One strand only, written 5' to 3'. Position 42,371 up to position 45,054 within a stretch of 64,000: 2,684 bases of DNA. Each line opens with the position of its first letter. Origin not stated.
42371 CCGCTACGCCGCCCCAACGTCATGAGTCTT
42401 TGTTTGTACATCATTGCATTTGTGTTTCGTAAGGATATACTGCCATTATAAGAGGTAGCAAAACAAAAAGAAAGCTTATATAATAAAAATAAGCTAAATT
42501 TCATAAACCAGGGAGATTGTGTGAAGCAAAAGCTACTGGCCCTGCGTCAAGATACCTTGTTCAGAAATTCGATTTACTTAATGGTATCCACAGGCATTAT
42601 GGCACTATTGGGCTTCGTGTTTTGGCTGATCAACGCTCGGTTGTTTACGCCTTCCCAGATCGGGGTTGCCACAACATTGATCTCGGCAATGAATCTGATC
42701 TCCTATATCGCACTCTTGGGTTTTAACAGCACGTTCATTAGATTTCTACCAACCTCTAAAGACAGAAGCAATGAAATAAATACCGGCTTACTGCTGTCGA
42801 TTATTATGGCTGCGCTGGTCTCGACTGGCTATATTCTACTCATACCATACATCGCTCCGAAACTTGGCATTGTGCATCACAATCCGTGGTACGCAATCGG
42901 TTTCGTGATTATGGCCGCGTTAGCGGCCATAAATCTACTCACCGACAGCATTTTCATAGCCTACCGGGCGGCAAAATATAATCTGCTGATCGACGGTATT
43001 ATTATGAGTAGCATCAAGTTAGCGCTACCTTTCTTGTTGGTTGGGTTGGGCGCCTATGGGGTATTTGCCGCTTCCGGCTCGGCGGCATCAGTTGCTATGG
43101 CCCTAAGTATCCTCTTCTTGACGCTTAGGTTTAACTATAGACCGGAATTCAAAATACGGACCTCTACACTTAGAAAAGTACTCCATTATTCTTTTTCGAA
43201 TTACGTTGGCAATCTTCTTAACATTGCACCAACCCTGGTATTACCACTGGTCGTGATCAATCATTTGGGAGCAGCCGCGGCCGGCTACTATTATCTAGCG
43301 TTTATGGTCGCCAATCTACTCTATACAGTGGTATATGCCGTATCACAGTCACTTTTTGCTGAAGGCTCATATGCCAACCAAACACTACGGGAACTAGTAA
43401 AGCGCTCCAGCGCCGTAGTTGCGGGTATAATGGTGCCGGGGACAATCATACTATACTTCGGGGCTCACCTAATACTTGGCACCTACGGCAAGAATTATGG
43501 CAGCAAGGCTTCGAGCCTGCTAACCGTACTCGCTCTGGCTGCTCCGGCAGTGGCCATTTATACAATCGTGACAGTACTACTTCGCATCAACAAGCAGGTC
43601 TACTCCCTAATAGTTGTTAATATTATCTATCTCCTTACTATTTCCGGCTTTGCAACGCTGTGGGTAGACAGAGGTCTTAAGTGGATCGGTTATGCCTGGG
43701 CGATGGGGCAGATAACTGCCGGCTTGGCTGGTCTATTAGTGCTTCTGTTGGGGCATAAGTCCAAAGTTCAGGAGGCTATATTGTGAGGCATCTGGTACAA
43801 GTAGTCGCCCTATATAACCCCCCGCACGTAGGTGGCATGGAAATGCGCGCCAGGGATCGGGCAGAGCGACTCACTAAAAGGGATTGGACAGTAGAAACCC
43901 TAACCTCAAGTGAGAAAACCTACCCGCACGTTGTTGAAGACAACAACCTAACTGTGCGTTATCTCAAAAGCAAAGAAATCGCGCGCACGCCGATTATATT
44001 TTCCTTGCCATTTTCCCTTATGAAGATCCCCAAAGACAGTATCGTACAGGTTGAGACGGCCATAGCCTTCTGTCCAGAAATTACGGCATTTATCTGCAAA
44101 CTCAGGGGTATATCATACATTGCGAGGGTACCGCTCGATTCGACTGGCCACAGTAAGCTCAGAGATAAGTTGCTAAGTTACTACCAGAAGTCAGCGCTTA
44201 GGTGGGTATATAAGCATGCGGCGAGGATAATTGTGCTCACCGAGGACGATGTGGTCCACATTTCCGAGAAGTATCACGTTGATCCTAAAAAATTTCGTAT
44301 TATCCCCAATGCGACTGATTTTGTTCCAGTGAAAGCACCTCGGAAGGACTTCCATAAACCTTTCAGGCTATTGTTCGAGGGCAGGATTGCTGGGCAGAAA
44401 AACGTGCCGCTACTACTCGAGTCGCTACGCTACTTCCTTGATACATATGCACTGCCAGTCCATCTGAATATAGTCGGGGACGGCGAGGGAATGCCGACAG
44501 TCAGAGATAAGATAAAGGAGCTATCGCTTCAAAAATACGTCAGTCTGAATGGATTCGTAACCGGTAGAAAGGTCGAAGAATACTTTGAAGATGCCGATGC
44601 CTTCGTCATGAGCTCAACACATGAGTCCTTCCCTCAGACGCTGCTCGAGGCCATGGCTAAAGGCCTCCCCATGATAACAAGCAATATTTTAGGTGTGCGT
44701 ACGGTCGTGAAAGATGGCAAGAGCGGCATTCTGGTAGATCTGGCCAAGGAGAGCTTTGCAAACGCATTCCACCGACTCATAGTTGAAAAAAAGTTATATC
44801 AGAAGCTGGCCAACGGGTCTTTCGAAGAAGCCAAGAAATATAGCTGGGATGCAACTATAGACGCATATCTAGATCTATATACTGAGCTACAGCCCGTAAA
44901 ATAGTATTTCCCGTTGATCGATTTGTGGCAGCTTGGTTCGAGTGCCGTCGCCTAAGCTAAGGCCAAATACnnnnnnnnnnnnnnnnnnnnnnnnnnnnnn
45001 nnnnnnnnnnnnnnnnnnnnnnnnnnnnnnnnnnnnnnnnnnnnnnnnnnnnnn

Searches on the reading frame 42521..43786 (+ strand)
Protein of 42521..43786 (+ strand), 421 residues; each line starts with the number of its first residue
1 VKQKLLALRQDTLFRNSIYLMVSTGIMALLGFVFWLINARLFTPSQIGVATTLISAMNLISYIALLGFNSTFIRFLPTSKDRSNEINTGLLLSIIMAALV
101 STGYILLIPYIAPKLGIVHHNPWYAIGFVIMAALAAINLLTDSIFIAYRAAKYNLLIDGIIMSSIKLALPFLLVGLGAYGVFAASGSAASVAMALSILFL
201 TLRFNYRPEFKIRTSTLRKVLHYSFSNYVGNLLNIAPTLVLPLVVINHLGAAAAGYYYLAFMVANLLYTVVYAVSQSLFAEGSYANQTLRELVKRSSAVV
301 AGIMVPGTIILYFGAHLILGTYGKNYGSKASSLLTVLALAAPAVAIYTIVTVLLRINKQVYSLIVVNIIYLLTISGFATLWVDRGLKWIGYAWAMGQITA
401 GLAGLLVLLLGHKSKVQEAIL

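Call 13: search_protein_families(library=pfam, proteins=[window:42521-43786:+], max_evalue=0.001)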
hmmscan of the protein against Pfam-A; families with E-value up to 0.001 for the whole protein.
window:42521-43786:+ (421 aa): 2 families
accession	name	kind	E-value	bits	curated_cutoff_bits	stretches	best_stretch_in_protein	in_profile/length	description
PF13440.11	Polysacc_synt_3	-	1.2e-14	54.7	23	1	39-326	3-288/293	Polysaccharide biosynthesis protein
PF01943.22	Polysacc_synt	-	3.3e-14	53.4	28.2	1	14-278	2-266/274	Polysaccharide biosynthesis protein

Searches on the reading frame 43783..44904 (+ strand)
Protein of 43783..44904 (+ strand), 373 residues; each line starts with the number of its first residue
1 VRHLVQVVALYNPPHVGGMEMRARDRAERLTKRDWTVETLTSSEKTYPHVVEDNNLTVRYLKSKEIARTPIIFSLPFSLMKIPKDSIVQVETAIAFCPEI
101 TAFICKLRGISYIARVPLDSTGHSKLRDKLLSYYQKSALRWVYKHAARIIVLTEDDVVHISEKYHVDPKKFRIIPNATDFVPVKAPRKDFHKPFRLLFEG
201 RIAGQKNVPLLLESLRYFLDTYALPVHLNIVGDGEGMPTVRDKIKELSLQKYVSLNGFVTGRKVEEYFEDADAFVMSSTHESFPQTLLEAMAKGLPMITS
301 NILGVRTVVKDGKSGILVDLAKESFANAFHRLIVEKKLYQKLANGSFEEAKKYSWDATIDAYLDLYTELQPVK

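Call 13: search_protein_families(library=pfam, proteins=[window:43783-44904:+], max_evalue=0.001)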
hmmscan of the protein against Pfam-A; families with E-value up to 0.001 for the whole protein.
window:43783-44904:+ (373 aa): 5 families
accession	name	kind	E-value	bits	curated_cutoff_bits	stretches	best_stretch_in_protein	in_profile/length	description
PF00534.26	Glycos_transf_1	-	1.8e-29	102.9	26.4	1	191-344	13-167/172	Glycosyl transferases group 1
PF13692.12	Glyco_trans_1_4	-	1.3e-27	97.3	27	1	195-333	3-140/142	Glycosyl transferases group 1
PF13439.12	Glyco_transf_4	-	3e-11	44.1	28.5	1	16-179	1-167/170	Glycosyltransferase Family 4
PF20706.3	GT4-conflict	-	9.3e-08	31.9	26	1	167-312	171-323/385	Family 4 Glycosyltransferase in conflict systems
PF13579.12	Glyco_trans_4_4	-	4.2e-07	30.9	29.7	1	17-176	1-157/158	Glycosyl transferase 4-like domain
